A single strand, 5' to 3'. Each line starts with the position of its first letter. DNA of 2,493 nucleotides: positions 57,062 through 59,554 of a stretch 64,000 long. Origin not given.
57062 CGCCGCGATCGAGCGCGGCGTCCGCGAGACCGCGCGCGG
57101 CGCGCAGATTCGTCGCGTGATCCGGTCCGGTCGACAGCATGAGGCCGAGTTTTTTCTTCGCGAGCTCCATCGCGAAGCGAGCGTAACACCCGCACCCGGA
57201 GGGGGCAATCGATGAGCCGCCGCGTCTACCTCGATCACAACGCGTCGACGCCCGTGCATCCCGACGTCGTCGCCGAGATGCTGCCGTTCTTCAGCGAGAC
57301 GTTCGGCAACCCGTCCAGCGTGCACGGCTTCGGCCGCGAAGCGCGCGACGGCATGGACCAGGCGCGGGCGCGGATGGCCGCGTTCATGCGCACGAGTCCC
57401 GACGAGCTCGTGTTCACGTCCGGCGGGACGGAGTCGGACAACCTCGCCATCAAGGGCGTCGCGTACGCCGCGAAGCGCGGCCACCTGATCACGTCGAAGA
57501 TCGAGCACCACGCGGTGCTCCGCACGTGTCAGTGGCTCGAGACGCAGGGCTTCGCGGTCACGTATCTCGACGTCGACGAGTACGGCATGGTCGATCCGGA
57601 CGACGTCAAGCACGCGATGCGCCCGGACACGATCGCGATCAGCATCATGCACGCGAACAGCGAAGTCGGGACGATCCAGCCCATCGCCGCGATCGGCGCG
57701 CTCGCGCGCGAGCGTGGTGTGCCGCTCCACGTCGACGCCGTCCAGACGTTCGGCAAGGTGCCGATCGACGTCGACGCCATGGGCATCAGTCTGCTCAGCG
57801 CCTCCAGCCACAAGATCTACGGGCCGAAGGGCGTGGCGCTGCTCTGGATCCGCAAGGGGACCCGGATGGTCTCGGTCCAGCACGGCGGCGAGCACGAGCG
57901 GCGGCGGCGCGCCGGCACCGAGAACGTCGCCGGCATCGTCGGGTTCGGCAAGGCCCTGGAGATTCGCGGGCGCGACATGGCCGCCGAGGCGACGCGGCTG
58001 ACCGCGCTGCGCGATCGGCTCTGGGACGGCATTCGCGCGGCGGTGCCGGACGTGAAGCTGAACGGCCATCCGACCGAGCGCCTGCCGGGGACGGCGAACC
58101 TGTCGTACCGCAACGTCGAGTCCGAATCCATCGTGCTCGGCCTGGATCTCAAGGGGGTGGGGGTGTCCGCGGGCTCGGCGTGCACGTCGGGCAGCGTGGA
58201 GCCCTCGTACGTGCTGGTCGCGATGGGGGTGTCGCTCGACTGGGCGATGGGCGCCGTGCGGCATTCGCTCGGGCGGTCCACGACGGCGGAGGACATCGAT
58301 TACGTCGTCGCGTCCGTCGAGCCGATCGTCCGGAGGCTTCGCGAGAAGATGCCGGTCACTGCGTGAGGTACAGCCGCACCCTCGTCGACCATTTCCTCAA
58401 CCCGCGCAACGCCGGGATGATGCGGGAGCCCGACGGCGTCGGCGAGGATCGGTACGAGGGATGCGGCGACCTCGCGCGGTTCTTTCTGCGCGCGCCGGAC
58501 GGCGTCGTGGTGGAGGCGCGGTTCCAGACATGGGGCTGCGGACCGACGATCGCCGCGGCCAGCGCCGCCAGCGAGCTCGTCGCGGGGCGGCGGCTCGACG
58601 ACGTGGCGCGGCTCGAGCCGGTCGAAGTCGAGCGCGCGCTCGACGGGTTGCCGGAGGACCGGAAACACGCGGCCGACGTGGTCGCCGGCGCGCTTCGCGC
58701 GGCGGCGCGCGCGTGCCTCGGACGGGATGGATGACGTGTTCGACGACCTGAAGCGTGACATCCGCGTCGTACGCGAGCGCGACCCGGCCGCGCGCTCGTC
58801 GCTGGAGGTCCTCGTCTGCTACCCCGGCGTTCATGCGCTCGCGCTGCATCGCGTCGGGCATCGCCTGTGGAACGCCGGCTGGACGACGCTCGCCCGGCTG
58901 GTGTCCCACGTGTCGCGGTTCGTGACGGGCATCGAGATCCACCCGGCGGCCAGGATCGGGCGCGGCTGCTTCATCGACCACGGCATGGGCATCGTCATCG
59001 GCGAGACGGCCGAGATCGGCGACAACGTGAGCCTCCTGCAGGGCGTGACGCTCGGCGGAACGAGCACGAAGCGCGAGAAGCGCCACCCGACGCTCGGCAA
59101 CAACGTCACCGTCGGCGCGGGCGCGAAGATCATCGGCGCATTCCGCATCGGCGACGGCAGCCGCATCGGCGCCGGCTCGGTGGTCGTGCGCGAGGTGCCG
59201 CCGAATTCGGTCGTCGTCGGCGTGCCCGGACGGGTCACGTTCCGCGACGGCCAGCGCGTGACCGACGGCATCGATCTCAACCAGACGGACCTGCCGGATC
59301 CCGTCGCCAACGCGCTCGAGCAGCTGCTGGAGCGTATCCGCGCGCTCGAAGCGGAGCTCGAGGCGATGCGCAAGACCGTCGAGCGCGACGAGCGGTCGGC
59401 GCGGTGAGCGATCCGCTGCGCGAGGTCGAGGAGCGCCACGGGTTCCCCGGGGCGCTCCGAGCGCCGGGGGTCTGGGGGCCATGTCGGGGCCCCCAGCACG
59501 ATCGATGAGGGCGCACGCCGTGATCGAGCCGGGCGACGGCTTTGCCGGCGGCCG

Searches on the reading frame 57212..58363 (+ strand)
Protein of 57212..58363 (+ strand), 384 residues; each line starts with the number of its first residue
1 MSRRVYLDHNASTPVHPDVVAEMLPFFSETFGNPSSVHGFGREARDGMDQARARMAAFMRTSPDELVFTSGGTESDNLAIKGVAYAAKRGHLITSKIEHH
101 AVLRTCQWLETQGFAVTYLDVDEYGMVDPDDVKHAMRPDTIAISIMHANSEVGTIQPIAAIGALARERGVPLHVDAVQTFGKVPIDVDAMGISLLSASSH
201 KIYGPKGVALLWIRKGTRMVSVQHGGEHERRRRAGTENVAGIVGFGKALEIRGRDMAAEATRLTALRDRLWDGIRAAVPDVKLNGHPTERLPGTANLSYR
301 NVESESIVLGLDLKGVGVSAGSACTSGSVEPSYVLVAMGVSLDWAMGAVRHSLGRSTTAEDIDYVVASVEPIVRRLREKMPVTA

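Call 13: search_protein_families(library=pfam, proteins=[window:57212-58363:+], max_evalue=0.0001)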
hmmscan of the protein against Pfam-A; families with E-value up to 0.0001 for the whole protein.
window:57212-58363:+ (384 aa): 3 families
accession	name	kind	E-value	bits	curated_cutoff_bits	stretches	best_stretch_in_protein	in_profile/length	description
PF00266.25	Aminotran_5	-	9.6e-82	275.3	21.5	1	5-365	1-371/371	Aminotransferase class-V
PF01212.27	Beta_elim_lyase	-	4.7e-08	33.1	27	1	64-176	48-169/288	Beta-eliminating lyase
PF01041.23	DegT_DnrJ_EryC1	-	5.7e-07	29.5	19.8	1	66-181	42-151/360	DegT/DnrJ/EryC1/StrS aminotransferase family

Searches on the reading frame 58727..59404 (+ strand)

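Call 49: search_protein_families(library=pfam, proteins=[window:58727-59404:+], max_evalue=0.0001)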
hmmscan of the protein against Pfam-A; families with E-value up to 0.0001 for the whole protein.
window:58727-59404:+ (226 aa): 1 family
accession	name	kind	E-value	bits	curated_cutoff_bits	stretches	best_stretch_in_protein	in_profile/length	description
PF00132.30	Hexapep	-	3.6e-13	49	27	1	120-153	1-34/36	Bacterial transferase hexapeptide (six repeats)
